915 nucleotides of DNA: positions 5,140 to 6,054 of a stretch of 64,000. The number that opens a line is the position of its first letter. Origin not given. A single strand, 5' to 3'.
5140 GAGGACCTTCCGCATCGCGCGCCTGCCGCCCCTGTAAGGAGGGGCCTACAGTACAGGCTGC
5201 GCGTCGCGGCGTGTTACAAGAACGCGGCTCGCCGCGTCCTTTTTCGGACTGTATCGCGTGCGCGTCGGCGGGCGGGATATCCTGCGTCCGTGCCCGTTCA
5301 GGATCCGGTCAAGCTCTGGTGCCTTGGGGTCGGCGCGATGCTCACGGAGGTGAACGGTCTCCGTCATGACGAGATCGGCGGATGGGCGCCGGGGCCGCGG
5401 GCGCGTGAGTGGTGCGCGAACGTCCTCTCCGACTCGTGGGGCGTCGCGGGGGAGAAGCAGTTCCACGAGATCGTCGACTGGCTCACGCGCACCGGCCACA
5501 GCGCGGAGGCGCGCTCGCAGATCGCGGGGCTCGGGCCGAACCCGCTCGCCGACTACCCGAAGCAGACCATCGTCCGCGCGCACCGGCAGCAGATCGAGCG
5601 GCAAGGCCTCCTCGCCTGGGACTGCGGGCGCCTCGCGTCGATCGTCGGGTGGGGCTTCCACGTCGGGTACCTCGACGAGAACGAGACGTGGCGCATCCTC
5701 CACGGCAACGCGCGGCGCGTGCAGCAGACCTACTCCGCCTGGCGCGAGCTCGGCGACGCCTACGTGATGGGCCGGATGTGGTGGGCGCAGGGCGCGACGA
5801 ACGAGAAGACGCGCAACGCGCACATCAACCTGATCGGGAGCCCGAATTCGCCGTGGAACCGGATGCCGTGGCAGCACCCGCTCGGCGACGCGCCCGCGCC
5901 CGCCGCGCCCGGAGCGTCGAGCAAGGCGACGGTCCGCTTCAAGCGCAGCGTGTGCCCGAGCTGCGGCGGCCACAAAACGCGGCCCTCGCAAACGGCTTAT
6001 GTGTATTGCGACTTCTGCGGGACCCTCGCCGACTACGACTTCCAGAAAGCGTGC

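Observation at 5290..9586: Tightly coupled operon of a DUF1266-like/zinc-ribbon protein, an SMI1/KNR4 (SUKH) protein and a WD40 protein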

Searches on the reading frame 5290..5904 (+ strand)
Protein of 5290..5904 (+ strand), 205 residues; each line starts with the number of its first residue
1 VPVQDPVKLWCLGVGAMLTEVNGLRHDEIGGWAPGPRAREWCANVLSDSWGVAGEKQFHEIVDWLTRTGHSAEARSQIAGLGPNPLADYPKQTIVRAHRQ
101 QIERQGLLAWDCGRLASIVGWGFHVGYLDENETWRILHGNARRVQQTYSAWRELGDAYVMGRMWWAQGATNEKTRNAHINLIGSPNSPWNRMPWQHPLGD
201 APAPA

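Call 61: find_homologous_proteins(query=window:5290-5904:+, max_evalue=0.001)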
Query window:5290-5904:+: 209 candidates shared short words with the query, none scored E <= 0.001.

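Call 69: search_protein_representatives(protein=window:5290-5904:+)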
Query: 205 residues. Proteins with E-value up to 0.001 (for the whole library): 1898; up to 1e-10: 784; up to 1e-30: 12. The best 150 are listed.
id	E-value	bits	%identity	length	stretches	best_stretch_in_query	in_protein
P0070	1.5e-42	162.1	40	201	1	10-199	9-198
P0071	3.1e-41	157.7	39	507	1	3-203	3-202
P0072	2.2e-37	145.1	38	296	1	10-198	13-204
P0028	5.3e-36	140.6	38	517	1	8-199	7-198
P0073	7.6e-36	140.1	30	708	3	25-201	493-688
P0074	8.8e-36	139.9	40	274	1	5-199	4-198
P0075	1.4e-35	139.3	36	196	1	8-198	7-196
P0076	6.1e-34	133.9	39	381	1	8-200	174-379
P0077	4.1e-32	127.9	34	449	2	8-200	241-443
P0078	6.5e-32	127.2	43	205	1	1-141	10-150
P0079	1.1e-31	126.5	38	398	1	18-205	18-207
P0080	6.7e-31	123.9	32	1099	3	6-203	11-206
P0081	8.9e-30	120.2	36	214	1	8-198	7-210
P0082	3.1e-29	118.5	35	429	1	6-203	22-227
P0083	3.6e-29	118.3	36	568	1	6-202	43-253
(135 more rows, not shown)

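Call 74: search_protein_families(library=pfam, alignment_id=A3, max_evalue=0.0001)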
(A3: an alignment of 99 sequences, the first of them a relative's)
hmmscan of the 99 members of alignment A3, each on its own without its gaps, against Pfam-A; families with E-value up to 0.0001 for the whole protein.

A. member 1, P0071 (507 aa): 1 family
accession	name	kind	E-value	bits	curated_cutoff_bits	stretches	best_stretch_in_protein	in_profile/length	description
PF06889.16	DUF1266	-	8.6e-30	104.7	27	1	46-193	2-175/175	Protein of unknown function (DUF1266)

B. families by the number of members that match (of 99 scanned): 62 families (the first 25 are shown)
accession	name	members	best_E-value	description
PF06889.16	DUF1266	99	6.7e-81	Protein of unknown function (DUF1266)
PF07719.23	TPR_2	10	3.9e-72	Tetratricopeptide repeat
PF00515.34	TPR_1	10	1.4e-67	Tetratricopeptide repeat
PF13181.12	TPR_8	9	1.7e-68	Tetratricopeptide repeat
PF13431.12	TPR_17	8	1.3e-48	Tetratricopeptide repeat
PF13428.12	TPR_14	8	1.8e-41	Tetratricopeptide repeat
PF13432.12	TPR_16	7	2.1e-51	Tetratricopeptide repeat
PF13414.12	TPR_11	7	5e-48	TPR repeat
PF13424.12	TPR_12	7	1e-45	Tetratricopeptide repeat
PF08238.18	Sel1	6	3.1e-71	Sel1 repeat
PF14559.12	TPR_19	6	2.6e-33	Tetratricopeptide repeat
PF13174.12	TPR_6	5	1.8e-15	Tetratricopeptide repeat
PF12796.13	Ank_2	4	4e-46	Ankyrin repeats (3 copies)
PF00023.36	Ank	4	2.4e-39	Ankyrin repeat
PF13606.12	Ank_3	4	4e-33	Ankyrin repeat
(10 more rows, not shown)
